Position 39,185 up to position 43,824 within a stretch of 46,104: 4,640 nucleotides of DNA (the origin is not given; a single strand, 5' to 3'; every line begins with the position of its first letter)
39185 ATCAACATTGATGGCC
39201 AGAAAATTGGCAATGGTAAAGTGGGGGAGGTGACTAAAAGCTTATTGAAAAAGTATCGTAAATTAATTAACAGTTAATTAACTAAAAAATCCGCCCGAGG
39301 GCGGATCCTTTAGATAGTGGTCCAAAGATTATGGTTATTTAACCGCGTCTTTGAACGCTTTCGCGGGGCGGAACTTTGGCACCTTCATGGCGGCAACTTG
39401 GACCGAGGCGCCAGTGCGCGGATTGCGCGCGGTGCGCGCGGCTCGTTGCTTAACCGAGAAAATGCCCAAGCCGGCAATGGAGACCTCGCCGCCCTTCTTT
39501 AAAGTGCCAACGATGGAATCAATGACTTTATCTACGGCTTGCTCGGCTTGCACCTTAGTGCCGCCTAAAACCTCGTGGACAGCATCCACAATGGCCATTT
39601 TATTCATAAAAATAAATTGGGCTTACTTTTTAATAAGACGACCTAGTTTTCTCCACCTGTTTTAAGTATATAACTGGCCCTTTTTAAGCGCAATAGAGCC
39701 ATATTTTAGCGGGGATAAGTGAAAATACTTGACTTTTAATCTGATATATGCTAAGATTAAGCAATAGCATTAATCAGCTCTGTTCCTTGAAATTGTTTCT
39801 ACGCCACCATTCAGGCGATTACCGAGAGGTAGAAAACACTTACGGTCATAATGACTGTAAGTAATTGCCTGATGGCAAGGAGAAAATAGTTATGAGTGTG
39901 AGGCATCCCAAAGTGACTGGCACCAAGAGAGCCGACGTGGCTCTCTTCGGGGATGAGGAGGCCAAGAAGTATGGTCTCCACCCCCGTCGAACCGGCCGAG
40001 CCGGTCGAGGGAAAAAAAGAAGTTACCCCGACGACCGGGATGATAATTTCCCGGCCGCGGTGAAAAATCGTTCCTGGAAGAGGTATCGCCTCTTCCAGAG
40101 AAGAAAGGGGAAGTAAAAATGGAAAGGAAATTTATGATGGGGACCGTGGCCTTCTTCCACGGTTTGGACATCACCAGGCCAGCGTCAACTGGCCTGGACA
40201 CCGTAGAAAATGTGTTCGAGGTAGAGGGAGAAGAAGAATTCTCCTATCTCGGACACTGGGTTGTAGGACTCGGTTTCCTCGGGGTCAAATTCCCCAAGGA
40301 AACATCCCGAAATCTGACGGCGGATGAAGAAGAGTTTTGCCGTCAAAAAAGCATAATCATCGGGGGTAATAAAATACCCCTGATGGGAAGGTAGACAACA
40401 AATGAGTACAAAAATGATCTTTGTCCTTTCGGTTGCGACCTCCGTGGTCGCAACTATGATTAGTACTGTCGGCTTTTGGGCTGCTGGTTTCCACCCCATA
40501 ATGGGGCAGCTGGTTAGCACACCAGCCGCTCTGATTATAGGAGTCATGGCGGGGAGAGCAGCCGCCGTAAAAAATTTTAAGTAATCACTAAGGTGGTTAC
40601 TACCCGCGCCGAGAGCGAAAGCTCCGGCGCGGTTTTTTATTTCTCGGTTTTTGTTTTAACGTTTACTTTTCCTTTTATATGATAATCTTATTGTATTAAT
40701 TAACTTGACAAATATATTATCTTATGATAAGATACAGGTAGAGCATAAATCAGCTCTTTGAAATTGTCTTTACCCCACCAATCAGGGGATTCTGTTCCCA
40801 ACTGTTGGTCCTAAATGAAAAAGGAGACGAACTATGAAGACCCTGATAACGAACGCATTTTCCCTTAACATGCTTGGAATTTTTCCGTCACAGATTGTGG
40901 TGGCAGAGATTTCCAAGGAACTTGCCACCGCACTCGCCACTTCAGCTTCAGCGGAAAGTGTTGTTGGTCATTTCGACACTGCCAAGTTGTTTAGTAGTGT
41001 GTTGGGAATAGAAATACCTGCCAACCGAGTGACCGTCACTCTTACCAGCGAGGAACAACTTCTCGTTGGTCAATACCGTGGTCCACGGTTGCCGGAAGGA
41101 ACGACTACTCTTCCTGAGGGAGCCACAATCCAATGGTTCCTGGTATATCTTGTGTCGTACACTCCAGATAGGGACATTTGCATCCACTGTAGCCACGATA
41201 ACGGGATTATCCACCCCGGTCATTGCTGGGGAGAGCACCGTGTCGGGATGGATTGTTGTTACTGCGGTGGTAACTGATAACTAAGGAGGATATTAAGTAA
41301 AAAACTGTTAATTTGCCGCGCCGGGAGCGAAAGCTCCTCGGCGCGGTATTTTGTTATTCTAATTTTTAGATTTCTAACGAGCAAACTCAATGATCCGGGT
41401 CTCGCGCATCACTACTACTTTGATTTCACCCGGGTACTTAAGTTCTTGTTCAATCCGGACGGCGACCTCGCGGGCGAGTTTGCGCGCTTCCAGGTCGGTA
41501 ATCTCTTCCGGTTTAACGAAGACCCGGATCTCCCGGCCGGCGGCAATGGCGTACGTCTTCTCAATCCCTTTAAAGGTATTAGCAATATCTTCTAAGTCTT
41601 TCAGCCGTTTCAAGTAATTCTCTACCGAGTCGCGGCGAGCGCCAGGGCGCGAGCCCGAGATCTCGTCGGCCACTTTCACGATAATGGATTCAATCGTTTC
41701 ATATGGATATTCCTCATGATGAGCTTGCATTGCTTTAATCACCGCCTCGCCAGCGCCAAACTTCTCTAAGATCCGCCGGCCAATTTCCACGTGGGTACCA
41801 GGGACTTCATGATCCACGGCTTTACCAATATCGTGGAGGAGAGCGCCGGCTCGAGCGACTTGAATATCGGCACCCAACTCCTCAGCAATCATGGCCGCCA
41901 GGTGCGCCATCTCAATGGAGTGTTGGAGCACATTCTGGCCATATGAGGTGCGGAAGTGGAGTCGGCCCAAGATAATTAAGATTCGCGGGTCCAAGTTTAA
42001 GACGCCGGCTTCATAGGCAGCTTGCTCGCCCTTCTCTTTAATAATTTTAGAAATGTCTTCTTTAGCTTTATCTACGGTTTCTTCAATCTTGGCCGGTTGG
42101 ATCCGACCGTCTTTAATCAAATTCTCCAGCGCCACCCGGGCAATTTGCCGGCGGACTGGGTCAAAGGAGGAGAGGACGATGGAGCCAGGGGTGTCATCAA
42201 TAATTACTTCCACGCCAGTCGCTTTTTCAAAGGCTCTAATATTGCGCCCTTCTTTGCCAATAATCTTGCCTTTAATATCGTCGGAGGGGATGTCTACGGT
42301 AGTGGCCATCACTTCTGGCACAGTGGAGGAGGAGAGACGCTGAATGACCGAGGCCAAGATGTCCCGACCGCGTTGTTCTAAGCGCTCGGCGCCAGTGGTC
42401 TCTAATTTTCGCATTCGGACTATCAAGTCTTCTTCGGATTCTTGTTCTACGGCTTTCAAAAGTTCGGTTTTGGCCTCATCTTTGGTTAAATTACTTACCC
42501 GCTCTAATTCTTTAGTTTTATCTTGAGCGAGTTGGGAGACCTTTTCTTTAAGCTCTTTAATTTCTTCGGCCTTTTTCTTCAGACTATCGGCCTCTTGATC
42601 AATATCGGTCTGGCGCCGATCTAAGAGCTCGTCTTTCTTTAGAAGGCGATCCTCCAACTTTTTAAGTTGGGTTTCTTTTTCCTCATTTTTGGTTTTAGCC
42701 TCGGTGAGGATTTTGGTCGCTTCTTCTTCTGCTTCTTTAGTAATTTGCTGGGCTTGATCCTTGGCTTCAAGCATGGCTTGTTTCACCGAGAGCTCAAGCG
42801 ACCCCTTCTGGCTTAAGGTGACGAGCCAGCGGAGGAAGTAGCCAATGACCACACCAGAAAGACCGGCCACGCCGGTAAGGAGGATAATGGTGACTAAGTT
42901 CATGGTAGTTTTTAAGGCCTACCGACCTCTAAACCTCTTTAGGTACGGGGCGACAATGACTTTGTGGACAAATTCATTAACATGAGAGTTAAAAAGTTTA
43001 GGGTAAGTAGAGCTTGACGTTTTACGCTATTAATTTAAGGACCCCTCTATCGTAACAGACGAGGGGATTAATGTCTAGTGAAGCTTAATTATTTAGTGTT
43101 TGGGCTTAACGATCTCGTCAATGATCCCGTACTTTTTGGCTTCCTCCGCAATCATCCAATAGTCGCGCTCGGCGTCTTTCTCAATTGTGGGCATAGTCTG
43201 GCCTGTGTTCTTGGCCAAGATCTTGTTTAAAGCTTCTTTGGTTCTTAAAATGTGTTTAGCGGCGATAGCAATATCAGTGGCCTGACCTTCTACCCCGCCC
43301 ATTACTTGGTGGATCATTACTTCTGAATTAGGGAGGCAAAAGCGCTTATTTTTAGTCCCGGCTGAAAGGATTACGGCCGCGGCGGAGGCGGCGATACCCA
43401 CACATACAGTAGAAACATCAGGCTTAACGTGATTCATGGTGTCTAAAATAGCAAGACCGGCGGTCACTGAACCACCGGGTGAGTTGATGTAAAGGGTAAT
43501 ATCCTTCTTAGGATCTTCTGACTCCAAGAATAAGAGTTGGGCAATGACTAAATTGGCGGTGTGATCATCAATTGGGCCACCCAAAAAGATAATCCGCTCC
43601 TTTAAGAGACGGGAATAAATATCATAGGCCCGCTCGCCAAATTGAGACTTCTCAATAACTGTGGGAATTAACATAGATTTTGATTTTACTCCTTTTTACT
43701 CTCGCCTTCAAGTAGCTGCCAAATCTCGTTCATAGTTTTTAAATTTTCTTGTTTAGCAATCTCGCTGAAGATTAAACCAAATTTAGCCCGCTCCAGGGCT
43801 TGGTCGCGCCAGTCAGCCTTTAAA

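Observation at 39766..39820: Candidate cis-regulatory RNA: a two-hairpin leader with a compensatory base-pair change between its two copies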

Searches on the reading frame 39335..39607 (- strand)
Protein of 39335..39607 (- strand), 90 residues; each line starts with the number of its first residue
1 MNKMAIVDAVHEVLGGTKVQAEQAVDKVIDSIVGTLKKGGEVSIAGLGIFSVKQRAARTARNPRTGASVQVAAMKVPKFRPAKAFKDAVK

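Call 13: search_protein_families(library=pfam, proteins=[window:39335-39607:-], max_evalue=0.01)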
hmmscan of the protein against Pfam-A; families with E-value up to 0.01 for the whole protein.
window:39335-39607:- (90 aa): 3 families
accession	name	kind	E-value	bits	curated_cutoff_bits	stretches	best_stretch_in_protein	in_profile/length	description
PF00216.26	Bac_DNA_binding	-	7.2e-29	100.3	22.4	1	1-90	1-90/90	Bacterial DNA-binding protein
PF18291.6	HU-HIG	-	1.9e-06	28.3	26.2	1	5-90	36-119/125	HU domain fused to wHTH, Ig, or Glycine-rich motif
PF18175.6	HU-CCDC81_bac_2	-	0.0055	17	35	1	20-54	17-51/70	CCDC81-like prokaryotic HU domain 2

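Call 21: find_encoding_contigs(protein=window:39335-39607:-, flank=4000, max_places=10)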
Protein window:39335-39607:- (90 aa): 2 contigs read that carry it; 2 places shown.
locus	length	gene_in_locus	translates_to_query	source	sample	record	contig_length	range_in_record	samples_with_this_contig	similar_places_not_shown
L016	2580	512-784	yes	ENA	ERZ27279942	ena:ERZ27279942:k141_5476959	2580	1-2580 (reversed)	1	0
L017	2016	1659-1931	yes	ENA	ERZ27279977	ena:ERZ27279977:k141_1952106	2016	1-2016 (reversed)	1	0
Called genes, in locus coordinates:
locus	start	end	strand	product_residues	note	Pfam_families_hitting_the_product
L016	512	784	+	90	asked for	PF00216:Bac_DNA_binding, PF18291:HU-HIG (weak)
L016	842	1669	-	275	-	PF01063:Aminotran_4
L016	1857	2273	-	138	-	-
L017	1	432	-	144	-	?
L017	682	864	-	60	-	-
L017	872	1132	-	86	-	-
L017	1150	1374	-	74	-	-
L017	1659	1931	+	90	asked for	PF00216:Bac_DNA_binding, PF18291:HU-HIG (weak)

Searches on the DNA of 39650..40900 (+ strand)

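Call 55: search_rna_families(source=window, start=39650, end=40900, threshold=evalue, max_evalue=10, show_alignments=2)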
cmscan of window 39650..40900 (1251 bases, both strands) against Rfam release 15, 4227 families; matches with E-value up to 10: 9.
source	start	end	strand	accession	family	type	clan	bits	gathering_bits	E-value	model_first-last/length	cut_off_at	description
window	40291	40430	-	RF00012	U3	Gene; snRNA; snoRNA; CD-box;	CL00100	20.1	34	0.053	1-219/219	no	Small nucleolar RNA U3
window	40061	40141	+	RF02055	STnc380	Gene; sRNA;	-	19.1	60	0.6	1-108/108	no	Enterobacterial sRNA STnc380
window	40594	40644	-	RF02416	TCV_H4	Cis-reg;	-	18.2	50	3.8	1-51/51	no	Turnip crinkle virus 3'UTR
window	40012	40135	-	RF02883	BcKCsr2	Gene; sRNA;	-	18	40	0.22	1-129/129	no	Burkholderia sRNA 2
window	40013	40162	+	RF00516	ylbH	Cis-reg; leader;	-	17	50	0.72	1-122/122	no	ylbH leader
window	40569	40701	-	RF02546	LSU_trypano_mito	Gene; rRNA;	CL00112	15.8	60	0.9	173-561/561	no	Trypanosomatid mitochondrial large subunit ribosomal RNA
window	39976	40059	+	RF01973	H19_2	Gene; lncRNA;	-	12.5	50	3.2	1-69/69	no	H19 conserved region 2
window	40575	40636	-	RF01477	rli43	Gene; sRNA;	-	12.5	100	3.5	1-255/255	no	Listeria sRNA rli43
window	40388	40445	-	RF02409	snoR125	Gene; snRNA; snoRNA; CD-box;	-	12.4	100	6.8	72-139/200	no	Small nucleolar RNA snoR125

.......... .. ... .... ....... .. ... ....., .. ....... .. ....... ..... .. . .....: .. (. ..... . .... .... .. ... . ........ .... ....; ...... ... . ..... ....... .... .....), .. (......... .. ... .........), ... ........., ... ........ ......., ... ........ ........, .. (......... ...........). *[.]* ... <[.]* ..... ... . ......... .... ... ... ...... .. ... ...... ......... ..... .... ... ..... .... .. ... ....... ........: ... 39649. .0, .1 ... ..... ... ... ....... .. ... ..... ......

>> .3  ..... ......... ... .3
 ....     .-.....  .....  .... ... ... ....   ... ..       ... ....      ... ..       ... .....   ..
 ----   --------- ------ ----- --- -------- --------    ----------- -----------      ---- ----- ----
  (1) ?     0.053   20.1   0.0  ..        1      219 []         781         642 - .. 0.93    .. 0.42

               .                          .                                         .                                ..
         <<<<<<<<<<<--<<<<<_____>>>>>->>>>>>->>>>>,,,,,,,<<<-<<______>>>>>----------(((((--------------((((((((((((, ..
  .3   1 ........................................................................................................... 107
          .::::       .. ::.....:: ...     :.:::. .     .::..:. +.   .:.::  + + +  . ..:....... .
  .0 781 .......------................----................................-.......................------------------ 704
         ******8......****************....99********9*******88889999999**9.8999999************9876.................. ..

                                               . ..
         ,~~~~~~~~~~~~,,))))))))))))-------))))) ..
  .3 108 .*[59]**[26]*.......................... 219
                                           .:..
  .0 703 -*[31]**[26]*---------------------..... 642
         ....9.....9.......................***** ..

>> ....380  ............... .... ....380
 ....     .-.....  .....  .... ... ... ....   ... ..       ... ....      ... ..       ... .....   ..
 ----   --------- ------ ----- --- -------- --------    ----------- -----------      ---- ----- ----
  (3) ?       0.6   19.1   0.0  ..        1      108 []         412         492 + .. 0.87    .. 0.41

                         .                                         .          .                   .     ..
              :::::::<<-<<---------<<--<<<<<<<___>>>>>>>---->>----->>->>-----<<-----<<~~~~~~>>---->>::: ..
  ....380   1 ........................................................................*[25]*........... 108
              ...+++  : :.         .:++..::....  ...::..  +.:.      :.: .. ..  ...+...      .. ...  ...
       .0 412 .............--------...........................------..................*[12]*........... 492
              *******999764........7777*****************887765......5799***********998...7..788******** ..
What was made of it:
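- On Any curated Rfam family (riboswitches, leaders, sRNAs): At E <= 10 over 39650-40900, no match overlaps either leader (call 55).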

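Call 56: search_dna_similar(query=window:39725-39895:+, collection=phages, mode=distant, max_evalue=1)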
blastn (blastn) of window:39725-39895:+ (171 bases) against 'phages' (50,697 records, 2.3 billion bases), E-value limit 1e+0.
Records with a match: 8; places in all: 8; records where one place covers at least 80% of the query: 0.
Best place of each record, by identity: 90-95% 7; 80-90% 1.
By first word of the organism name: Mannheimia 7; Staphylococcus 1.
By host as written in the record: Mannheimia haemolytica 587A serotype A2 2; Mannheimia haemolytica 535A serotype A1 2; Mannheimia haemolytica 1152A serotype A6 2; Staphylococcus aureus Twort 1; Mannheimia haemolytica 3927A serotype A6 1.
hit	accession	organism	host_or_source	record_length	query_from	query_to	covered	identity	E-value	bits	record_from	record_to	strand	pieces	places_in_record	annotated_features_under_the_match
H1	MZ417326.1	Staphylococcus phage PG-2021_27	Staphylococcus aureus Twort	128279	1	36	21%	83.3%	5e-1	39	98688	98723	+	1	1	record has no annotation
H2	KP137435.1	Mannheimia phage vB_MhS_587AP2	Mannheimia haemolytica 587A serotype A2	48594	30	58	17%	93.1%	1e-1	41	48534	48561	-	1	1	hypothetical protein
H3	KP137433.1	Mannheimia phage vB_MhS_535AP2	Mannheimia haemolytica 535A serotype A1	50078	30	58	17%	93.1%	1e-1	41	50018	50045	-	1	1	hypothetical protein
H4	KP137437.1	Mannheimia phage vB_MhS_1152AP2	Mannheimia haemolytica 1152A serotype A6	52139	30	58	17%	93.1%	1e-1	41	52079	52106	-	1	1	hypothetical protein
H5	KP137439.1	Mannheimia phage vB_MhS_3927AP1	Mannheimia haemolytica 3927A serotype A6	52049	30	58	17%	93.1%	1e-1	41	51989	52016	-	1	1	hypothetical protein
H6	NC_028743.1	Mannheimia phage vB_MhS_587AP2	Mannheimia haemolytica 587A serotype A2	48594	30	58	17%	93.1%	1e-1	41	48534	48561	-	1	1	hypothetical protein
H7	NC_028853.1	Mannheimia phage vB_MhS_535AP2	Mannheimia haemolytica 535A serotype A1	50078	30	58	17%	93.1%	1e-1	41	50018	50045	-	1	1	hypothetical protein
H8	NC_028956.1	Mannheimia phage vB_MhS_1152AP2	Mannheimia haemolytica 1152A serotype A6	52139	30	58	17%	93.1%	1e-1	41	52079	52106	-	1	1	hypothetical protein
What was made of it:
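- Tried and rejected: BLAST in 'distant' mode against phage records: nothing (call 56).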

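Call 67: build_rna_model(alignment_id=A4, structure=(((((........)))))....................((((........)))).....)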
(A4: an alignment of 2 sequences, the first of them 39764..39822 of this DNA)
Model R1 built from alignment A4 (2 sequences, 59 columns); structure: as given.
model positions 59; base pairs 9; branch points 1; effective number of sequences 2; information 0.882 bits per position. Calibrated on 0.2 Mb of random sequence (short: E-values are rough).
structure used (alignment columns):
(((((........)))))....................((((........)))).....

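Call 68: search_with_rna_model(model_id=R1, sources=[window, L018, L019, L020, L025, L026, L027, L028, L029, L030, L031, L032, L033, L034, L035, L036], max_evalue=10)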
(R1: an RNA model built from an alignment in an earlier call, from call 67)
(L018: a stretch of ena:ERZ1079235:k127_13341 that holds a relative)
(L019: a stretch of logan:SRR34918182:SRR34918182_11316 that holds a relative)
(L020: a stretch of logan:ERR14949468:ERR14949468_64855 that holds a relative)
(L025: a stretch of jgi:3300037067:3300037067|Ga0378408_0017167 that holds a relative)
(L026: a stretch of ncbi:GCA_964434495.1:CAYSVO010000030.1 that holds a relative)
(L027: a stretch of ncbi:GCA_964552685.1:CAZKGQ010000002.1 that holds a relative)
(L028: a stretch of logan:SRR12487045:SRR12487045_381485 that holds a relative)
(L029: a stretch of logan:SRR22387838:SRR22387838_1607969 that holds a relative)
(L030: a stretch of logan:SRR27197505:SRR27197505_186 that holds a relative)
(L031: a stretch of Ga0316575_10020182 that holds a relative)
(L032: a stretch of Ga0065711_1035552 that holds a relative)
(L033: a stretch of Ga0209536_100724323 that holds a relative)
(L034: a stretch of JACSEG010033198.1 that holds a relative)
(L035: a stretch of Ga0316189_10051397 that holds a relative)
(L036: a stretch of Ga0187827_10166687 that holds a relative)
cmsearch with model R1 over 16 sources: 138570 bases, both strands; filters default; matches with E-value up to 10: 8.
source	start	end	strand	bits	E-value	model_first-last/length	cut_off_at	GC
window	39764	39822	+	86.5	4.5e-19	1-59/59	no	0.41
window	40740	40793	+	79.5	2.7e-17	1-59/59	no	0.41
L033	617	661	-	20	0.031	1-59/59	no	0.31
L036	221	278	-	19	0.056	1-59/59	no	0.31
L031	813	884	-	18.5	0.075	1-59/59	no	0.42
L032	9393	9442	+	12.6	2.4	1-59/59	no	0.32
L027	15914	15960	-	11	6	1-59/59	no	0.32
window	23108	23173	+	10.5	8.1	1-59/59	no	0.56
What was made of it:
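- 39764..39820 (+): Conserved leader, copy A: hairpin 1 at 39764-39781, a 5-nt insert GTTCC, linker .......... at 39787-39796, and block 2 / hairpin 2 at 39802-39817 followed by GATT. CM score 86.5 bits (call 68).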

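Call 75: search_with_rna_model(model_id=R1, sources=[L157, L158, L159, L160], max_evalue=10, filters=off)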
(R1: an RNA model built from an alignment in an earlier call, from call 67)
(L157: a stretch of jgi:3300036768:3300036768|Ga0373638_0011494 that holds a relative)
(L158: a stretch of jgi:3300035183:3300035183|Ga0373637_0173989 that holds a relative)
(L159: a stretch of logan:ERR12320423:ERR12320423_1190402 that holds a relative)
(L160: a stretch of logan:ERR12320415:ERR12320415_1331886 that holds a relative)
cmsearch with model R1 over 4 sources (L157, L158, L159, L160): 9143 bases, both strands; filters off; matches with E-value up to 10: 3.
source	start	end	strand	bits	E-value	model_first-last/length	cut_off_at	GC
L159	467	510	+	7.5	3.1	1-59/59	no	0.59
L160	359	402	+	7.5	3.1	1-59/59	no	0.59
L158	1808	1869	-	5.5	10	1-59/59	no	0.47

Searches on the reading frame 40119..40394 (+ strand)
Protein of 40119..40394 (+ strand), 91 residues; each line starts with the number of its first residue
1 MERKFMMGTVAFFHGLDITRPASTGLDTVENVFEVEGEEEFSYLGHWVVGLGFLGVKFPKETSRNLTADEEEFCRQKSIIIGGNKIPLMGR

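Call 13: search_protein_families(library=pfam, proteins=[window:40119-40394:+], max_evalue=0.01)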
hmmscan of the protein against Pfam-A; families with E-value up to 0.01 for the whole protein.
window:40119-40394:+ (91 aa): 0 families

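Call 14: search_protein_families(library=phrogs, proteins=[window:40119-40394:+], max_evalue=0.01)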
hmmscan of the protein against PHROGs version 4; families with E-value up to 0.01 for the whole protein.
window:40119-40394:+ (91 aa): 0 families

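Call 77: search_protein_families(library=padloc, proteins=[window:40119-40394:+], max_evalue=0.1)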
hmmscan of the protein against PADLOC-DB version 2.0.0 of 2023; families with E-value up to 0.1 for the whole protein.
window:40119-40394:+ (91 aa): 0 families

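Call 83: search_protein_representatives(protein=window:40119-40394:+)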
Query: 91 residues. Proteins with E-value up to 0.001 (for the whole library): 135; up to 1e-10: 2; up to 1e-30: 1. The best 135 are listed.
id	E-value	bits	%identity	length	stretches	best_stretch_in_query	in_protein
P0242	1.6e-51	188.3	100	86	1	6-91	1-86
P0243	1.4e-11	60.5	42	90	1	5-88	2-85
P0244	5.9e-09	52.1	40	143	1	4-87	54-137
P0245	8.6e-09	51.6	47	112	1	33-87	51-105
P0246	1.4e-08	50.9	41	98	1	3-82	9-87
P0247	1.7e-08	50.7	47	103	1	5-83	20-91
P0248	4.4e-08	49.3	40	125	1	26-87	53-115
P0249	5.0e-08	49.2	40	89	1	4-88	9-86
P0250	5.6e-08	49.0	40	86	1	2-81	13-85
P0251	1.7e-07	47.5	45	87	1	3-75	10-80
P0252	2.6e-07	46.8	48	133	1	35-88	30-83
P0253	3.1e-07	46.6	42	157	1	2-89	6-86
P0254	3.3e-07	46.5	42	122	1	16-74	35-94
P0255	4.2e-07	46.2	44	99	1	3-89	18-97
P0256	5.3e-07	45.9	44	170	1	6-82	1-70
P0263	2.1e-06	44.0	50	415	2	35-70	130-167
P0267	2.9e-06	43.5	42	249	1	29-87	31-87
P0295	2.4e-05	40.6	39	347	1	33-88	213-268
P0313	7.6e-05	39.0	44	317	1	4-77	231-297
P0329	1.7e-04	37.8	40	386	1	4-83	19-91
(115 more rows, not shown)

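Call 84: search_protein_families(library=pfam, proteins=[P0243, P0244, P0246, P0253, P0256, P0263, P0267, P0295, P0313, P0329], max_evalue=0.01)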
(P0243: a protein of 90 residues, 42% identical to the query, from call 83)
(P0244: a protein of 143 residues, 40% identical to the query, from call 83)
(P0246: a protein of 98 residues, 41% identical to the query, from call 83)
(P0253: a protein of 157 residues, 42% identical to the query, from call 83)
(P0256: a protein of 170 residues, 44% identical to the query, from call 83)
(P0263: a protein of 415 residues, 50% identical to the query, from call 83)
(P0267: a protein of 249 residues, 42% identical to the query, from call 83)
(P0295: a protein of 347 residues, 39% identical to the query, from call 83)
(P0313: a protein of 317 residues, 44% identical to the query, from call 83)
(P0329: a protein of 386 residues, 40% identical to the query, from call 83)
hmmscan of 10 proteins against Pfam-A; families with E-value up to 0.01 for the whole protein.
P0243 (90 aa): 0 families

P0244 (143 aa): 0 families

P0246 (98 aa): 0 families

P0253 (157 aa): 0 families

P0256 (170 aa): 0 families

P0263 (415 aa): 0 families

P0267 (249 aa): 0 families

P0295 (347 aa): 0 families

P0313 (317 aa): 0 families

P0329 (386 aa): 0 families

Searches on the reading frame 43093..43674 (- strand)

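Call 79: search_protein_families(library=pfam, proteins=[window:43093-43674:-], max_evalue=0.001)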
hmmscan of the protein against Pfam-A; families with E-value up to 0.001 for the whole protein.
window:43093-43674:- (193 aa): 1 family
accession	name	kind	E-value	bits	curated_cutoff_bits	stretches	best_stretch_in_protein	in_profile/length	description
PF00574.28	CLP_protease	-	3.2e-83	278.5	20.2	1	13-190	3-180/182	Clp protease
